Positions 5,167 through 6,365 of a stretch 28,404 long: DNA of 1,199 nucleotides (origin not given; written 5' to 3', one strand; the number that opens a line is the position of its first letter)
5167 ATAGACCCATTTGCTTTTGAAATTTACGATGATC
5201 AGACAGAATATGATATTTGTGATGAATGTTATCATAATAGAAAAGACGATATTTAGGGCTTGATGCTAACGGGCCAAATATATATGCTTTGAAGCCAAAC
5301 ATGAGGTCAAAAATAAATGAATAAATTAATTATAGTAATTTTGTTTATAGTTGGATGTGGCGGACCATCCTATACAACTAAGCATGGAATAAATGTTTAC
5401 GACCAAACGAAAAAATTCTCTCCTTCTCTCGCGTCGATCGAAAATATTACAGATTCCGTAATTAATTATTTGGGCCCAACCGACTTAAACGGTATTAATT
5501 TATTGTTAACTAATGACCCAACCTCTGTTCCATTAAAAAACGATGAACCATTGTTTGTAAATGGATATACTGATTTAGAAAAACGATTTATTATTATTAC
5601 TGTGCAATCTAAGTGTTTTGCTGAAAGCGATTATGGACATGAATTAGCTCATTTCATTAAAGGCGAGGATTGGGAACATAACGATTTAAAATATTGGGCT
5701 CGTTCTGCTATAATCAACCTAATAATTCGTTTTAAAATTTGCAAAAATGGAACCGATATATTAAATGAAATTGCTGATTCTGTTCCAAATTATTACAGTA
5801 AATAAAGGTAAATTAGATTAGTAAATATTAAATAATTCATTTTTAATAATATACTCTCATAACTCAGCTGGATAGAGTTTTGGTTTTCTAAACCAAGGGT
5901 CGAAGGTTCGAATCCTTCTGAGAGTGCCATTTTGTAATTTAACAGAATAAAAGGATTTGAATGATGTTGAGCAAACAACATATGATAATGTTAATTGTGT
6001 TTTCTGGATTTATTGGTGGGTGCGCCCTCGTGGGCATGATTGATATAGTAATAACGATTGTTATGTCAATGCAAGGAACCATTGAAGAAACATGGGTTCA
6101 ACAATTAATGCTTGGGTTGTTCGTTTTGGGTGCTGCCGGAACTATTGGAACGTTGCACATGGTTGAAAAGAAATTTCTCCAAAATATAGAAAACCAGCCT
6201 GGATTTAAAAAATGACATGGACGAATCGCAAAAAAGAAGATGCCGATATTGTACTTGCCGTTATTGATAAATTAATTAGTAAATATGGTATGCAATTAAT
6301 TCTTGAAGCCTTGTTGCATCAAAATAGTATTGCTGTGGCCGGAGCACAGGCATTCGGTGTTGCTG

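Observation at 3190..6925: Family of three HExxH lipoproteins interleaved with a tRNA and small membrane proteins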

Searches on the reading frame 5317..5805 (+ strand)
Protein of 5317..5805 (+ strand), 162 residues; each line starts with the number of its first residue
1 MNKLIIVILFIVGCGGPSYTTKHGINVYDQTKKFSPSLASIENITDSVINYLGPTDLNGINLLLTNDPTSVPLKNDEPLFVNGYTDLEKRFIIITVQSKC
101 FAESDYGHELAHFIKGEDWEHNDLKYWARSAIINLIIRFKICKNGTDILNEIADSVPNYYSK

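Call 4: search_protein_families(library=pfam, proteins=[window:5317-5805:+], max_evalue=1)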
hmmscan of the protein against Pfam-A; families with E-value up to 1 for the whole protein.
window:5317-5805:+ (162 aa): 1 family
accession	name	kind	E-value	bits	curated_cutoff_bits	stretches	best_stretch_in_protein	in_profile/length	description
PF21391.3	tyr_de_CO2_C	-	0.14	12.5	27.2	1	25-117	14-95/141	Tyrosine decarboxylase, C-terminal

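Call 5: search_protein_families(library=phrogs, proteins=[window:5317-5805:+], max_evalue=0.1)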
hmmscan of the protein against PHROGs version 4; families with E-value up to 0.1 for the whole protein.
window:5317-5805:+ (162 aa): 0 families

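Call 13: search_solved_structures(query=window:5317-5805:+, max_evalue=10, show_alignments=3)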
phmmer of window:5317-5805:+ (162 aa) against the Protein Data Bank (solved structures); distinct sequences matched with E-value up to 10: 6.
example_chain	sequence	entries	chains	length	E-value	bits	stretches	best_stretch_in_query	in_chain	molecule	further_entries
2xqr_A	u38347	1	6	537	0.28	13.9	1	51-122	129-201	BETA-FRUCTOFURANOSIDASE, INSOLUBLE ISOENZYME CWINV1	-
2qqw_A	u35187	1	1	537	0.28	13.9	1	51-122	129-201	Beta-fructofuranosidase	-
2ac1_A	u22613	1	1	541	0.28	13.9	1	51-122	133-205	invertase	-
2qqu_A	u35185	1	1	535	0.29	13.8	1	51-122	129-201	Beta-fructofuranosidase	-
2oxb_A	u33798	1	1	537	0.5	13.1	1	51-118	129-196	Beta-fructofuranosidase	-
2qqv_A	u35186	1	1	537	0.73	12.5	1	51-117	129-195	Beta-fructofuranosidase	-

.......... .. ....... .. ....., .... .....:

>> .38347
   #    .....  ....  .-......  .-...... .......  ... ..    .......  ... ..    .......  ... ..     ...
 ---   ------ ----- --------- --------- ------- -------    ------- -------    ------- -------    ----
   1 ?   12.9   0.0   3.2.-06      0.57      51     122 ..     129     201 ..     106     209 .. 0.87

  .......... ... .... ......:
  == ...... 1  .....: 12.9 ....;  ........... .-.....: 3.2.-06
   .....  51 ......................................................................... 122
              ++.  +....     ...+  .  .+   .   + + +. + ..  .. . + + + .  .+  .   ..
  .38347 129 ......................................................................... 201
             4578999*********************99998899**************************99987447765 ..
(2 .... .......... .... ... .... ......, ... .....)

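Call 17: find_homologous_proteins(query=window:5317-5805:+, max_evalue=0.1)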
Query window:5317-5805:+ (162 aa): 1 proteins with E <= 0.1 among 14 candidates.
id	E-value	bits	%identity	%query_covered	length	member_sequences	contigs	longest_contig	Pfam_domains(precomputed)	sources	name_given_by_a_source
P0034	3.6e-105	366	100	100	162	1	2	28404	-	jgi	-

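Call 29: search_protein_representatives(alignment_id=A2)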
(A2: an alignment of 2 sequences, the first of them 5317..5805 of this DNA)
Query: 2 sequences, 168 profile positions. Proteins with E-value up to 0.001 (for the whole library): 133; up to 1e-10: 52; up to 1e-30: 4. The best 133 are listed.
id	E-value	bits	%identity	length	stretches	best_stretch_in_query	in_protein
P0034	8.6e-84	295.8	-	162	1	1-168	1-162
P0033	2.3e-83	294.4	-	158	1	1-166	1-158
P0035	6.4e-33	130.3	-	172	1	1-159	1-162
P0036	3.6e-32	127.9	-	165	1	4-155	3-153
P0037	2.2e-30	122.1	-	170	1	2-153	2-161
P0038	7.1e-30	120.4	-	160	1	1-164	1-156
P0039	1.0e-29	119.9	-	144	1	9-154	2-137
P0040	6.8e-29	117.2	-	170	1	5-155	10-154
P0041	3.2e-27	111.8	-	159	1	1-155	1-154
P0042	5.9e-26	107.7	-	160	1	1-148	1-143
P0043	2.8e-25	105.4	-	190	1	3-153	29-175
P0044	8.8e-25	103.8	-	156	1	1-148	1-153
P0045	2.0e-24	102.7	-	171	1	6-165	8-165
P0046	1.4e-23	99.9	-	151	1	10-153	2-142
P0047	1.6e-23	99.8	-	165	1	1-149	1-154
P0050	7.5e-22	94.3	-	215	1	9-164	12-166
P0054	1.5e-20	90.1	-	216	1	6-146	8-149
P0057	3.0e-20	89.1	-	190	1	12-163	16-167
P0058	9.1e-20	87.5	-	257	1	8-146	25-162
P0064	1.7e-17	80.1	-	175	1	16-156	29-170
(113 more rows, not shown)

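Call 33: search_protein_families(library=pfam, alignment_id=A3, max_evalue=0.1)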
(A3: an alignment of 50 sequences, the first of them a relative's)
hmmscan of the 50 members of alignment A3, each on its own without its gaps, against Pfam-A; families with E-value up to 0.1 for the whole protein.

A. member 1, P0034 (162 aa): 0 families

B. families by the number of members that match (of 50 scanned): 17 families
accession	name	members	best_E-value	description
PF10263.15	SprT-like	6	0.00058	SprT-like family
PF08325.16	WLM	4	0.013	WLM domain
PF13485.12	Peptidase_MA_2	2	0.012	Peptidase MA superfamily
PF14891.12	Peptidase_M91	1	0.0049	Effector protein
PF13554.12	Phage_tail_terminator_5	1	0.0078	Phage tail terminator protein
PF18148.6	RGS_DHEX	1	0.012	Regulator of G-protein signalling DHEX domain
PF10360.14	DUF2433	1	0.015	Protein of unknown function (DUF2433)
PF24015.1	DUF7329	1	0.024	Family of unknown function (DUF7329)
PF05572.19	Peptidase_M43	1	0.027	Pregnancy-associated plasma protein-A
PF06482.17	Endostatin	1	0.039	Collagenase NC10 and Endostatin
PF13688.12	Reprolysin_5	1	0.05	Metallo-peptidase family M12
PF12044.14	Metallopep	1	0.059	Putative peptidase family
PF14990.11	DUF4516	1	0.067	Domain of unknown function (DUF4516)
PF11061.14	Tsr0524-like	1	0.076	Cytochrome b6f, subunit Tsr0524-like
PF23333.1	VWC2L_1st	1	0.086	VWC2L-like, N-terminal domain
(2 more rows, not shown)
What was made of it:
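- The weak Pfam matches are to the SprT-like, WLM and Peptidase_MA_2 families (call 33).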

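Call 35: search_solved_structures(query=A3, max_evalue=10, show_alignments=3)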
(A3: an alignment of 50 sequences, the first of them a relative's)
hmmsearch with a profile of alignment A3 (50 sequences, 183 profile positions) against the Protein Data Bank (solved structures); distinct sequences matched with E-value up to 10: 5.
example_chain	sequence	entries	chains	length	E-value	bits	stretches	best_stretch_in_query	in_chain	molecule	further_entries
1ast_A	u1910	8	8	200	0.037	16.7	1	102-132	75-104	ASTACIN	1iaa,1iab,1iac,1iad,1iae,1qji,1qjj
6saz_A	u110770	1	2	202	0.037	16.7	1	102-132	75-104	Astacin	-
6ht9_A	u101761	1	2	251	0.052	16.2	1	102-132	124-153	Astacin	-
5jig_A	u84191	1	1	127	0.38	13.4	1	115-154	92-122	Ubiquitin and WLM domain-containing metalloprotease SPCC1442.07c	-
1zxj_A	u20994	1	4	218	0.53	12.9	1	105-127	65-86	Hypothetical protein MG377 homolog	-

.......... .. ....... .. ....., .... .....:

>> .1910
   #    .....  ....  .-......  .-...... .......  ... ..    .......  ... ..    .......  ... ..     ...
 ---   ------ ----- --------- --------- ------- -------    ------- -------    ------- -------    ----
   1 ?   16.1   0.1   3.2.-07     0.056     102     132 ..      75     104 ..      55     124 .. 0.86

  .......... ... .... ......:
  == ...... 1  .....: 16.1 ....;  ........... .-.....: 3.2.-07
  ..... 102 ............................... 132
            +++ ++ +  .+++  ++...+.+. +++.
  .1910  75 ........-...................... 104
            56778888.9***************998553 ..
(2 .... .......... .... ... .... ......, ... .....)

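Call 43: predict_structure(alignment_id=A3)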
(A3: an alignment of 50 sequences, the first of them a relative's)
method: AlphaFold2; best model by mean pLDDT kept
length: 162 residues; sequences in the alignment: 50
mean_pLDDT: 90.4   pTM: 0.81
mean pLDDT of the five models: 90.4, 89.9, 88.9, 88.6, 88.0
residues with pLDDT >= 90: 122; 70-90: 24; 50-70: 15; < 50: 1
segments of 3 or more residues with pLDDT < 50: none
pLDDT, mean of each block of 10 residues (from residue 1): 80 87 98 97 97 96 97 92 96 97 97 93 96 93 73 65 51
secondary structure, 60 per line:
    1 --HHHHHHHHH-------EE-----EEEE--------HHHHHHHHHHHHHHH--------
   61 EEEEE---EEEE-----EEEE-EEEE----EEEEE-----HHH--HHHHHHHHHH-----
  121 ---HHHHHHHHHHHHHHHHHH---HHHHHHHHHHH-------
elements in order: H3-11 E26-29 H38-52 E61-65 E69-72 E78-81 E83-86 E91-95 H106-115 H124-141 H145-155
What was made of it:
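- On Zincin superfamily in general (proteins B and C): The model shows strand 91-95, then helix 106-115 carrying HELAH, then helix 124-141 (call 43).
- The B model has pLDDT 90.4 (call 43).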

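Call 46: list_cluster_members(proteins=[P0035, P0036, P0037, P0038, P0040, P0043, P0050, P0054, P0058, P0064])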
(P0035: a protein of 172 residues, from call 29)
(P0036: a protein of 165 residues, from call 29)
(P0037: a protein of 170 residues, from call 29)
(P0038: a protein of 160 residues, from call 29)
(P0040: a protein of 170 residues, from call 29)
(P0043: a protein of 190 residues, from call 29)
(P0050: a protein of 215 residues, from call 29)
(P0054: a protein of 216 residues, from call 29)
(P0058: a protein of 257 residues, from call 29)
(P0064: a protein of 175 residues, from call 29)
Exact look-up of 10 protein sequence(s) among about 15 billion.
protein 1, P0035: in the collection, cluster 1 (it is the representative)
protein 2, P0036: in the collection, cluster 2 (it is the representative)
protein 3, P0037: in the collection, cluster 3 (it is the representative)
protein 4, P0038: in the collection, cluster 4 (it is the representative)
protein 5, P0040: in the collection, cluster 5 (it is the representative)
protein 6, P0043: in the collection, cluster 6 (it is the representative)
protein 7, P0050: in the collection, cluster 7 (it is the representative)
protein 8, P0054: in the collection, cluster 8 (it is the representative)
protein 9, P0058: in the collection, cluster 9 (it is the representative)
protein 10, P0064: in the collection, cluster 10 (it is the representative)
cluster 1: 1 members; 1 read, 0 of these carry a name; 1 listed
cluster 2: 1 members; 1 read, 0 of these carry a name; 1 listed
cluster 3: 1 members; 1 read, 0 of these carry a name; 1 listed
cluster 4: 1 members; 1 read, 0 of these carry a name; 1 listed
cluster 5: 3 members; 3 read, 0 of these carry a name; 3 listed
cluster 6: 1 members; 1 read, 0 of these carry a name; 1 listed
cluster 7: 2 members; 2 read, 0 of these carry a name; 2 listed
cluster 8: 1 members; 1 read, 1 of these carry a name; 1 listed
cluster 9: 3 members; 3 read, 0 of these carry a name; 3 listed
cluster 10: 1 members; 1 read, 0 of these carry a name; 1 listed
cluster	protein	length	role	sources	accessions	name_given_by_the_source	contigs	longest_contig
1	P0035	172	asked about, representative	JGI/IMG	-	-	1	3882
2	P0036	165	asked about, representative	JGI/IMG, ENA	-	-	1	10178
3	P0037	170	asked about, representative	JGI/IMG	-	-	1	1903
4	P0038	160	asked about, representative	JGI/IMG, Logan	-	-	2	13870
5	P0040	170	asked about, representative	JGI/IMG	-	-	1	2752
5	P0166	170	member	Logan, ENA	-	-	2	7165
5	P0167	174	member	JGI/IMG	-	-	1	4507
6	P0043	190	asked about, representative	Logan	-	-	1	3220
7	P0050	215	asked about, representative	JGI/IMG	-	-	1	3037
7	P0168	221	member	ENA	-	-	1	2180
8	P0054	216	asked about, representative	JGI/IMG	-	hypothetical protein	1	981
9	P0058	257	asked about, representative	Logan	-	-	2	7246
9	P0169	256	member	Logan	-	-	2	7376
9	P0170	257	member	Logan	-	-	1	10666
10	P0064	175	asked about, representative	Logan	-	-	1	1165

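Call 47: find_encoding_contigs(protein=P0035, flank=8000, max_places=2)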
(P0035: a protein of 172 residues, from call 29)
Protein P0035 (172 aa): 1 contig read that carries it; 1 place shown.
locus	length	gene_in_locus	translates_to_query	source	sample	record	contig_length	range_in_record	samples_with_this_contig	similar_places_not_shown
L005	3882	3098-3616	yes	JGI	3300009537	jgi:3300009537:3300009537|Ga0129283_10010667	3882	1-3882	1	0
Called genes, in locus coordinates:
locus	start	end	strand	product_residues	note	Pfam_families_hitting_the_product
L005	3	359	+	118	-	?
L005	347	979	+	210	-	PF01171:ATP_bind_3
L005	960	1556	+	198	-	-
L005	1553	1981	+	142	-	-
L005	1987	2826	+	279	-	PF04542:Sigma70_r2, PF04545:Sigma70_r4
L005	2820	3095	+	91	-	-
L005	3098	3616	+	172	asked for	-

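Call 49: find_encoding_contigs(protein=P0038, flank=10000, max_places=2)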
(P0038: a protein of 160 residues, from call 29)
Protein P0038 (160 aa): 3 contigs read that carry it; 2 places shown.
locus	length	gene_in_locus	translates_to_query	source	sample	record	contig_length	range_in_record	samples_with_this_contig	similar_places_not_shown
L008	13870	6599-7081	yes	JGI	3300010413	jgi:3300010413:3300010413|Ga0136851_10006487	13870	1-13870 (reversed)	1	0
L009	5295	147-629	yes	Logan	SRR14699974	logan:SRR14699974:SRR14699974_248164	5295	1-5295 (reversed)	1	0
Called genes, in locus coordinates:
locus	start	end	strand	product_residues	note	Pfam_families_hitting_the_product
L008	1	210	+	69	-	?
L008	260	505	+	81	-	-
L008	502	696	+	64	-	-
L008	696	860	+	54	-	-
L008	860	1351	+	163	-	PF01467:CTP_transf_like (weak)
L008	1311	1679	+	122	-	-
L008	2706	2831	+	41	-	-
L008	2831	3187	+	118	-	-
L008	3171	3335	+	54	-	-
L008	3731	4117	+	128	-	-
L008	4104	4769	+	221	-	-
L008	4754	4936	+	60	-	-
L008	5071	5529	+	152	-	-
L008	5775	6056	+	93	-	-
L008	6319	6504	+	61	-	-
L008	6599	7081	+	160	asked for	-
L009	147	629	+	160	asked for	-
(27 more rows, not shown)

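Call 53: search_dna_similar(query=window:5317-5805:+, collection=phages, mode=protein, max_evalue=0.01)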
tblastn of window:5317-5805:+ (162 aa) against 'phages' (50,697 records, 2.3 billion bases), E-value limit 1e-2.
No match.

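Call 69: search_protein_families(library=ncbifam, proteins=[window:5317-5805:+], max_evalue=0.1)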
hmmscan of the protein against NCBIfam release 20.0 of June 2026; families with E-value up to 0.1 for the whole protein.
window:5317-5805:+ (162 aa): 0 families

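Call 70: search_protein_families(library=padloc, proteins=[window:5317-5805:+], max_evalue=0.1)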
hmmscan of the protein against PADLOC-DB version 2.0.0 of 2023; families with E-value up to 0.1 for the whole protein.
window:5317-5805:+ (162 aa): 0 families

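Call 76: fold_search(model_id=the predicted structure, library=viral)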
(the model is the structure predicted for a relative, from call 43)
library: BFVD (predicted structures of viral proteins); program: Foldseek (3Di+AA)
matches with E <= 10: 264; with E <= 0.001: 0
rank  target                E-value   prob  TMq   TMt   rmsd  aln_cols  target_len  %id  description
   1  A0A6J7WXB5            1.3e-03  1.00  0.37  0.39   7.3       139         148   15  Uncharacterized protein [uncultured Caudovirales phage]
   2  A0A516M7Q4            7.8e-03  1.00  0.49  0.24   8.7       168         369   12  (no name in the UniProt tables at hand)
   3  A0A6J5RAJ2            9.9e-03  0.96  0.34  0.35   7.0       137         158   13  Uncharacterized protein [uncultured Caudovirales phage]
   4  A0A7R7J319            1.1e-02  0.94  0.38  0.35  11.1       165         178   14  (no name in the UniProt tables at hand)
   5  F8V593                1.3e-02  0.98  0.32  0.18   8.0       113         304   15  Uncharacterized protein R210 [Acanthamoeba polyphaga mimivirus]
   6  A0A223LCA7            1.5e-02  0.91  0.36  0.30   6.8       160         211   16  IrrE N-terminal-like domain-containing protein [Bacillus phage PBS1]
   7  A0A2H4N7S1            1.9e-02  0.94  0.37  0.42   6.6       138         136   14  (no name in the UniProt tables at hand)
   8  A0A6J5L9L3            2.3e-02  0.98  0.40  0.37   5.8       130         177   15  IrrE N-terminal-like domain-containing protein [uncultured Caudovirales phage]
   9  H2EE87                2.5e-02  0.47  0.25  0.19  13.2       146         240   12  Uncharacterized protein [Moumouvirus sp. 'Monve']
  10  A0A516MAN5            2.6e-02  0.99  0.45  0.24   8.3       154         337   10  (no name in the UniProt tables at hand)
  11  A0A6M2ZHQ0            2.6e-02  0.97  0.40  0.53   5.6       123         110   11  Transcriptional regulator of DNA damage repair [Synechococcus phage S-SCSM1]
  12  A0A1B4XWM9            3.8e-02  0.47  0.30  0.22  20.0       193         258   11  Peptidase [Tenacibaculum phage pT24]
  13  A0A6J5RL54            4.8e-02  0.91  0.39  0.39   7.4       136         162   15  SprT-like domain-containing protein [uncultured Caudovirales phage]
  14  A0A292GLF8            4.8e-02  0.90  0.43  0.42   6.7       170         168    8  (no name in the UniProt tables at hand)
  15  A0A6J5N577            5.5e-02  0.66  0.30  0.25  12.5       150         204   13  Uncharacterized protein [uncultured Caudovirales phage]
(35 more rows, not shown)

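Call 87: find_encoding_contigs(protein=P0170, flank=8000, max_places=1)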
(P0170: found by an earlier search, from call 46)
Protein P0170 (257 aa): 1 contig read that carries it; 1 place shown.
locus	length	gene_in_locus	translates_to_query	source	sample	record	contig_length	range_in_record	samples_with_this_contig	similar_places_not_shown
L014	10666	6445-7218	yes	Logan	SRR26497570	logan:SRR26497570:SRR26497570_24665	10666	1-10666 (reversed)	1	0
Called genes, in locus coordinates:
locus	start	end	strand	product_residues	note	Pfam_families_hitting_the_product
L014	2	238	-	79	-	?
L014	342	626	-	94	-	-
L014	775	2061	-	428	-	-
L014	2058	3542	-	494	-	-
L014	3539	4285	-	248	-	-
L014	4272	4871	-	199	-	PF04542:Sigma70_r2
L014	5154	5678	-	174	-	PF13302:Acetyltransf_3, PF13420:Acetyltransf_4, PF00583:Acetyltransf_1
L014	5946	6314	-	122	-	-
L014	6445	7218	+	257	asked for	-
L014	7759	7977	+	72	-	-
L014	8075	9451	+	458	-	PF00072:Response_reg, PF00158:Sigma54_activat, PF14532:Sigma54_activ_2, PF07728:AAA_5 (weak), PF25601:AAA_lid_14, PF02954:HTH_8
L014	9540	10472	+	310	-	PF01300:Sua5_yciO_yrdC, PF03481:Sua5_C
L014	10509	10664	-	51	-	?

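Call 88: find_encoding_contigs(protein=P0057, flank=8000, max_places=1)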
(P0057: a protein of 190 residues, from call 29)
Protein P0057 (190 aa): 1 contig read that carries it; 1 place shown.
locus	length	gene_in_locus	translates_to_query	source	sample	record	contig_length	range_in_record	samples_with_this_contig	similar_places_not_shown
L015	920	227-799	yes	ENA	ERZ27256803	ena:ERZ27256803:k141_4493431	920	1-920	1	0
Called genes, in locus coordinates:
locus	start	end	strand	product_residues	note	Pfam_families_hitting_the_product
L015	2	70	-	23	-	?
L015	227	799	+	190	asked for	-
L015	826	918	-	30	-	?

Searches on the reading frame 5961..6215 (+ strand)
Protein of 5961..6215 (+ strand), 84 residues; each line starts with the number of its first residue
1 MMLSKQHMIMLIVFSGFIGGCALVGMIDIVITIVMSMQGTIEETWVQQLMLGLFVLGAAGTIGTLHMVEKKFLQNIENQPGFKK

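Call 4: search_protein_families(library=pfam, proteins=[window:5961-6215:+], max_evalue=1)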
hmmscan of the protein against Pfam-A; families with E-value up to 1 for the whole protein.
window:5961-6215:+ (84 aa): 2 families
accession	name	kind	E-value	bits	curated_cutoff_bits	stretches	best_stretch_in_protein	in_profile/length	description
PF07332.16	Phage_holin_3_6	-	0.001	19.6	28.4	1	4-65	29-89/116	Putative Actinobacterial Holin-X, holin superfamily III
PF06443.16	SEF14_adhesin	-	0.14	12.5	22.8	1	13-67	12-67/165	SEF14-like adhesin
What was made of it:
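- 5961..6215 (+): 84-aa membrane protein with two hydrophobic segments and a lipobox-like IGGC21. It is the first gene of the tightly packed run 5961-6925 that ends with C. A weak Holin-X match (E=0.001) is below threshold (call 4).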

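Call 5: search_protein_families(library=phrogs, proteins=[window:5961-6215:+], max_evalue=0.1)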
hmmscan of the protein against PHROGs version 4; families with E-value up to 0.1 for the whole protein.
window:5961-6215:+ (84 aa): 1 family
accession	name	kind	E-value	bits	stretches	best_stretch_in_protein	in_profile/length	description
phrog_32611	-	unknown function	0.03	15.5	1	14-59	59-106/123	-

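Call 69: search_protein_families(library=ncbifam, proteins=[window:5961-6215:+], max_evalue=0.1)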
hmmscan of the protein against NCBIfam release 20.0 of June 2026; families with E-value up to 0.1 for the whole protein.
window:5961-6215:+ (84 aa): 1 family
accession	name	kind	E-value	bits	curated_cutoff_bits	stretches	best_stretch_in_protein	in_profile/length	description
NF041429.1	EexR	subfamily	0.073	13.2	200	1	9-67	51-106/142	EexR/EexS family entry exclusion protein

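Call 70: search_protein_families(library=padloc, proteins=[window:5961-6215:+], max_evalue=0.1)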
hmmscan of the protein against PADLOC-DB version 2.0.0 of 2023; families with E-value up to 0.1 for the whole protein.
window:5961-6215:+ (84 aa): 0 families
